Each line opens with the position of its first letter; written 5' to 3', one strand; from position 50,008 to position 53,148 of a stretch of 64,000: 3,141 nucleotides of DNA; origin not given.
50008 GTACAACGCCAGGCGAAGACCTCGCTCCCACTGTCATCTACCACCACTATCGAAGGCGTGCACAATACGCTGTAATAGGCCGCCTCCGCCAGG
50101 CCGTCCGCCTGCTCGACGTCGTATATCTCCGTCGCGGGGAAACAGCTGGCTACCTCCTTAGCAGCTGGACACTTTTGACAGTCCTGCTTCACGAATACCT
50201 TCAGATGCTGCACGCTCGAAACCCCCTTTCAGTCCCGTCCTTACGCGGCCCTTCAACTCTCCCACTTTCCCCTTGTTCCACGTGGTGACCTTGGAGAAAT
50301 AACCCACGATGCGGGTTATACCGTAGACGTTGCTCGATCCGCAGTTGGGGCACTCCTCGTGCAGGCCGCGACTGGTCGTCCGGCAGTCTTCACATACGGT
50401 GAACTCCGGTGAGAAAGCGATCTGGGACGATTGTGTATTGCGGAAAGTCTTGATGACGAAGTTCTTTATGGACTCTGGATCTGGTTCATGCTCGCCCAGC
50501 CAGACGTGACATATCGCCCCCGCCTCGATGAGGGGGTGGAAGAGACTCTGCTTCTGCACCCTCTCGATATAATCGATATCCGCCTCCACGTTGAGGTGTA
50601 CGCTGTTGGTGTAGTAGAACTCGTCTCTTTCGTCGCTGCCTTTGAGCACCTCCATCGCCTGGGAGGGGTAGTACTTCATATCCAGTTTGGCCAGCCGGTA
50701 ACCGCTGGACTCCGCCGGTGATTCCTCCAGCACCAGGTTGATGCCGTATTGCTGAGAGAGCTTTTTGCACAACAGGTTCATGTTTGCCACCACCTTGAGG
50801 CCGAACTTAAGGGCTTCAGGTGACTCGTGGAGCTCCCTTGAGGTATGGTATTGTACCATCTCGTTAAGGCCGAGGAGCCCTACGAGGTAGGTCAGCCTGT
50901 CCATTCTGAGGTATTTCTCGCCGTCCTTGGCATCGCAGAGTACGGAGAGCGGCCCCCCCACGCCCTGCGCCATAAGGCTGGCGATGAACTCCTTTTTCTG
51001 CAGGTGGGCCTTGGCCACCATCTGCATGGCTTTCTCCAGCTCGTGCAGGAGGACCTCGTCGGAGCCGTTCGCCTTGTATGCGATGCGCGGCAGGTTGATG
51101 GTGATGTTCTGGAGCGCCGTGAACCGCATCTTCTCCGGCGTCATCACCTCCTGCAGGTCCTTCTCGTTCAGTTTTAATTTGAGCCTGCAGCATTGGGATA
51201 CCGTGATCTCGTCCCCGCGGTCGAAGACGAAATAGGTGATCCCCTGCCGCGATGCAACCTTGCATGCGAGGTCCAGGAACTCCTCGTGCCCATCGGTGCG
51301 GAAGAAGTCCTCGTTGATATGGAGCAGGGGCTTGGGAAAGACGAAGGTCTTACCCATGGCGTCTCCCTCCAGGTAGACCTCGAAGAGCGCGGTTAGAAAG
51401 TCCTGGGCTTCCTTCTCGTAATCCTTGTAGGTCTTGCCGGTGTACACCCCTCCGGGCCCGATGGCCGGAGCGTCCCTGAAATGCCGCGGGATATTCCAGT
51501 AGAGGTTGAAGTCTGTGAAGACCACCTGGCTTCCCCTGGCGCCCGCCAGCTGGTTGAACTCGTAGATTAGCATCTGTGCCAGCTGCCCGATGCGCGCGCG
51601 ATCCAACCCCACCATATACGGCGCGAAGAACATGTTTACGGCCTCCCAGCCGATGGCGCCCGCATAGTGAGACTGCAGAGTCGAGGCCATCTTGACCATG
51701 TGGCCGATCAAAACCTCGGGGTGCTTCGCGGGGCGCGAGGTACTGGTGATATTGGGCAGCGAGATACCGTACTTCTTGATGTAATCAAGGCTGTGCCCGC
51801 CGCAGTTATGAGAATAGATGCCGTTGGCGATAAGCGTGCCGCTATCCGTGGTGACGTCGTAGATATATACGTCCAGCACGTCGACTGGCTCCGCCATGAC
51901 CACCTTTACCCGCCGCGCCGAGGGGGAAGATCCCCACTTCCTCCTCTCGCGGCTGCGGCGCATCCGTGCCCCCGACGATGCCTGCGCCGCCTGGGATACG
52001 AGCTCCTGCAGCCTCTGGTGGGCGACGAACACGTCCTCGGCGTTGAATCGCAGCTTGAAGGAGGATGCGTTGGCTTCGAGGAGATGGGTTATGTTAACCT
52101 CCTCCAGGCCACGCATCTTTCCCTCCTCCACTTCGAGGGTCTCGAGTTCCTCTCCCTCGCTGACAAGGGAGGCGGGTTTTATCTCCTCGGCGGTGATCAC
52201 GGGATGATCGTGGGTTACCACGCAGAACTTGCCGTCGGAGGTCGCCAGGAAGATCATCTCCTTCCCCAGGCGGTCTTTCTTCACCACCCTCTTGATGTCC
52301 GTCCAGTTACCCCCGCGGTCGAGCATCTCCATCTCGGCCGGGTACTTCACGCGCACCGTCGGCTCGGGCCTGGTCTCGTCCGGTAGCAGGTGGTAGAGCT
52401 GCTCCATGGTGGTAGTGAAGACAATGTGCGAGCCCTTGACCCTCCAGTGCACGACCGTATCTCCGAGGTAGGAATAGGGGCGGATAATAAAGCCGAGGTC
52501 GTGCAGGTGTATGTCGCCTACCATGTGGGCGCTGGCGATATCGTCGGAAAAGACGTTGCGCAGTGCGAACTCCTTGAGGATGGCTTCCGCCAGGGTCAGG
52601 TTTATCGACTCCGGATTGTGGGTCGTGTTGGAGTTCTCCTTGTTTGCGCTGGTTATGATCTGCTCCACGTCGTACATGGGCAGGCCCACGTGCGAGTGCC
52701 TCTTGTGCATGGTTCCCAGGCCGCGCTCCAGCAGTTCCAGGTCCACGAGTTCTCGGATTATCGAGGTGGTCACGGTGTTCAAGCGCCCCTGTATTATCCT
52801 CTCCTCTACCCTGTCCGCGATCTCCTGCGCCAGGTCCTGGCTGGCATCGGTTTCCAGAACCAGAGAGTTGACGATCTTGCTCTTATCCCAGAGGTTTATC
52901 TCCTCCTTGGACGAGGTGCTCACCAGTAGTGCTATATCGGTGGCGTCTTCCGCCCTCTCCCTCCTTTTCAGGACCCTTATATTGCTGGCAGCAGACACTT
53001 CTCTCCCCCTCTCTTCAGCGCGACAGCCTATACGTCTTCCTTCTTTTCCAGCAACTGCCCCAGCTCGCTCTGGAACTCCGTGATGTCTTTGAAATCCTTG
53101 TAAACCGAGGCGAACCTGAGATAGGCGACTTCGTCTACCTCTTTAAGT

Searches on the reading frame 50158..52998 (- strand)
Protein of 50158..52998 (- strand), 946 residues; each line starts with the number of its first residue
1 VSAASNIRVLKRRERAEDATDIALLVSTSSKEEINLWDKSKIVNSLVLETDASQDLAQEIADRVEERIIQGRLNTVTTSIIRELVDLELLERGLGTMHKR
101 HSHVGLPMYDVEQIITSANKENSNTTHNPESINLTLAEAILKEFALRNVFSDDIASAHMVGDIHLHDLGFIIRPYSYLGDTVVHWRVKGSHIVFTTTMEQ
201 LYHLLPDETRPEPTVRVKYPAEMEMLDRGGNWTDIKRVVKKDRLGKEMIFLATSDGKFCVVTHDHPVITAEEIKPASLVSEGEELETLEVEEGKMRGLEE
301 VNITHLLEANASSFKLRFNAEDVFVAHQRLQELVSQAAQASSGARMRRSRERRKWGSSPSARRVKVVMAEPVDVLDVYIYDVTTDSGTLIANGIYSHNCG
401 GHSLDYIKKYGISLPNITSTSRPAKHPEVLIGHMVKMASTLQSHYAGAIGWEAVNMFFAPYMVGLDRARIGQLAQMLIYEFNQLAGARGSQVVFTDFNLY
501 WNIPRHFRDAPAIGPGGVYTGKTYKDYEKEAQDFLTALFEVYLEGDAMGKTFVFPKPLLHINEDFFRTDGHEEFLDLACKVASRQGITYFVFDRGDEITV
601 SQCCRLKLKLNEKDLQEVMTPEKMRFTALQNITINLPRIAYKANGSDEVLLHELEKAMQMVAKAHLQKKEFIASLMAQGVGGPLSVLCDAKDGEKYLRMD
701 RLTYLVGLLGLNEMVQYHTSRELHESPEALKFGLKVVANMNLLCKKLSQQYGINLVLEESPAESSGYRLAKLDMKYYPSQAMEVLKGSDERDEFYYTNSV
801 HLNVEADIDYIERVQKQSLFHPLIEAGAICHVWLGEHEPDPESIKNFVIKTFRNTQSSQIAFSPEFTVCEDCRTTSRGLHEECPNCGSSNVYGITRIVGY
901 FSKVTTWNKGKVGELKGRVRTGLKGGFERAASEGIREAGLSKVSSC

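Call 86: search_protein_families(library=pfam, proteins=[window:50158-52998:-], max_evalue=1)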
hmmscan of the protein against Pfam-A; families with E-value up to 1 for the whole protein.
window:50158-52998:- (946 aa): 8 families
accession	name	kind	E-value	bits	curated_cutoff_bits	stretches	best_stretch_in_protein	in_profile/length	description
PF13597.11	NRDD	-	3.7e-142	475.3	26.2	2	394-919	53-560/562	Anaerobic ribonucleoside-triphosphate reductase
PF03477.21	ATP-cone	-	8.7e-05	23.4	25.8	1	35-93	11-71/88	ATP cone domain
PF18551.6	TackOD1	-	0.02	14.9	32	1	861-891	69-99/188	Thaumarchaeal output domain 1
PF06906.16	DUF1272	-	0.022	15.3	25.3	1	863-888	26-49/57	Protein of unknown function (DUF1272)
PF01155.25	HypA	-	0.086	13.3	28.9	1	859-891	63-97/112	Hydrogenase/urease nickel incorporation, metallochaperone, hypA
PF12760.12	Zn_ribbon_IS1595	-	0.13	12.7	25.4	1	881-901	19-38/46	Transposase zinc-ribbon domain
PF11230.13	YjjI-like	-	0.13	11.1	23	1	634-752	230-346/485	Glycyl radical enzyme YjjI-like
PF12773.13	DZR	-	0.17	12.5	27.3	1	864-889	10-33/45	Double zinc ribbon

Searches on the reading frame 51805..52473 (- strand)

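Call 86: search_protein_families(library=pfam, proteins=[window:51805-52473:-], max_evalue=1)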
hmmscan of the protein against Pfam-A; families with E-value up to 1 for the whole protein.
window:51805-52473:- (223 aa): 1 family
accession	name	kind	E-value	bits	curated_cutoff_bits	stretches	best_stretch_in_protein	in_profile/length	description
PF14890.11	Intein_splicing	-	0.0014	18.9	35.8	1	60-223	38-155/155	Intein splicing domain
